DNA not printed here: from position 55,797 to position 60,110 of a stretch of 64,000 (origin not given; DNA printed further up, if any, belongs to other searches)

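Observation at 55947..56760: Complete type III toxin-antitoxin (ToxIN/AbiQ-like) module: promoter, 4 x 36-nt RNA repeats, hairpin, ToxN-family RNase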

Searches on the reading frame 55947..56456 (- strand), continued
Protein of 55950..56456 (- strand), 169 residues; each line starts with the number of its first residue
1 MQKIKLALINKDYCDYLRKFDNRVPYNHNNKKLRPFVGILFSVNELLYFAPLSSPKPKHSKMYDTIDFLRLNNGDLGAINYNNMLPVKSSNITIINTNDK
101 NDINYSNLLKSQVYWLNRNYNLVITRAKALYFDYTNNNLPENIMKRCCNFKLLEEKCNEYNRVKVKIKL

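Call 68: find_encoding_contigs(protein=P0003, flank=3000, max_places=2)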
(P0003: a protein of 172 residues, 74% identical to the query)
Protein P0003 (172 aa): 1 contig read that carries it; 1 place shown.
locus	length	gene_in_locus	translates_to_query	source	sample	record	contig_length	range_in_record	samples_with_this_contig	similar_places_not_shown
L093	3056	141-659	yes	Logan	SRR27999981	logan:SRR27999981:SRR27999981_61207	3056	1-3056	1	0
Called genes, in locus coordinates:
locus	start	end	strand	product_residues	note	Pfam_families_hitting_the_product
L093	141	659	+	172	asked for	PF13958:ToxN_toxin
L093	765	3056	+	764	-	?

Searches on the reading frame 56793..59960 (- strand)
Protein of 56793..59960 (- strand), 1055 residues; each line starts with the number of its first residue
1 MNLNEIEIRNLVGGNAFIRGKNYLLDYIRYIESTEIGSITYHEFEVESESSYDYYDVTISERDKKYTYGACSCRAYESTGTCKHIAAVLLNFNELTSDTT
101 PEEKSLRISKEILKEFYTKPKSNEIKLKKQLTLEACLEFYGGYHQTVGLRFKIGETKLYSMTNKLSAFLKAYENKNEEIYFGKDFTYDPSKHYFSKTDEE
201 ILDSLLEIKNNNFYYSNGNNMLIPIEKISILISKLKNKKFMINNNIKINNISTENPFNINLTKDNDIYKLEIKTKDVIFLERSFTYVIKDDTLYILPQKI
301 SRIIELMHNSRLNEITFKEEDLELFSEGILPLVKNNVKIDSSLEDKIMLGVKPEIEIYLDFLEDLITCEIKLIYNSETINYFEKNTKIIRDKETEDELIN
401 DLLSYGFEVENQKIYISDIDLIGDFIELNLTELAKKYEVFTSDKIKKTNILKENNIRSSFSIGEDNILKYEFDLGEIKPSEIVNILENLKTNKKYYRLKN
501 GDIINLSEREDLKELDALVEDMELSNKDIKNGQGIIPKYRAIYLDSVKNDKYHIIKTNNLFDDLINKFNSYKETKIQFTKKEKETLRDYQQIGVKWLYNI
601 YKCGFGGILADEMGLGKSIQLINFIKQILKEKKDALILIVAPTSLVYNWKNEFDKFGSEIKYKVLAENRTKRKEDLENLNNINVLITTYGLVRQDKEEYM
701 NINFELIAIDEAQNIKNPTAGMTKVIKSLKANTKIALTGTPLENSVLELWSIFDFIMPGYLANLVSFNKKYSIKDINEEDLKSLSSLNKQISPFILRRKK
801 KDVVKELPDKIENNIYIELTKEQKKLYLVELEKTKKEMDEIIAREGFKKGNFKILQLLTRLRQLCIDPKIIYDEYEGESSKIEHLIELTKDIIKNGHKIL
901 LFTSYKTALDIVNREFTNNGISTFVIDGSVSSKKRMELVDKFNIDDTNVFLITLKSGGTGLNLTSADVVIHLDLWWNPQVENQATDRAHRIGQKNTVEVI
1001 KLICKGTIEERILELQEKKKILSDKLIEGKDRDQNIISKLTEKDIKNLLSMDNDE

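Call 57: search_protein_families(library=padloc, proteins=[window:56793-59960:-], max_evalue=0.001)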
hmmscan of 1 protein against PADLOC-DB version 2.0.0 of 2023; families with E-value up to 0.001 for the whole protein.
window:56793-59960:- (1055 aa): 40 families (the best 25 are shown)
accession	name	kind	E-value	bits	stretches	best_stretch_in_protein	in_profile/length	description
PDLC02842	DpdE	-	6.7e-127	422.8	1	488-1050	603-1175/1176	DpdE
PDLC00633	ZorD1|ZorD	-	7.5e-110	366.4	1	222-1029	82-887/908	"SWI2/SNF2 helicase, Mrr-like nuclease"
PDLC02850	DpdE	-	3.9e-102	341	1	484-1050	710-1261/1282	DpdE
PDLC02849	DpdE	-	7.5e-102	340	1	564-1031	379-837/857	DpdE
PDLC02845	DpdE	-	3.3e-100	334.6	1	583-1031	841-1277/1293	DpdE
PDLC00631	ZorD1|ZorD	-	4.6e-96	320.7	1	484-1000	345-877/1071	"SWI2/SNF2 helicase, Mrr-like nuclease"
PDLC00629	ZorD1|ZorD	-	1.4e-95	319.2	1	553-1041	447-969/1012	"SWI2/SNF2 helicase, Mrr-like nuclease"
PDLC00632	ZorD1|ZorD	-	2.5e-91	305.1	1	575-1031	583-1084/1101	"SWI2/SNF2 helicase, Mrr-like nuclease"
PDLC00634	ZorD1|ZorD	-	1.5e-89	299.1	1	570-1030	479-972/1208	"SWI2/SNF2 helicase, Mrr-like nuclease"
PDLC02851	DpdE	-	7e-82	273.7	1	585-1047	597-1052/1055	DpdE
PDLC00628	ZorD1|ZorD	-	1.2e-63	213.3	1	500-1017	438-956/1171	"SWI2/SNF2 helicase, Mrr-like nuclease"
PDLC02854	DpdE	-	6.2e-62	207.7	2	682-1018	702-1053/1083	DpdE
PDLC02848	DpdE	-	6e-59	197.8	1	482-914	260-681/856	DpdE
PDLC00627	ZorD1|ZorD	-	2.7e-57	192.4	2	683-999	608-957/1006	"SWI2/SNF2 helicase, Mrr-like nuclease"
PDLC02627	DrmD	-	1.8e-42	143.5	1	587-1025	305-696/748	DrmD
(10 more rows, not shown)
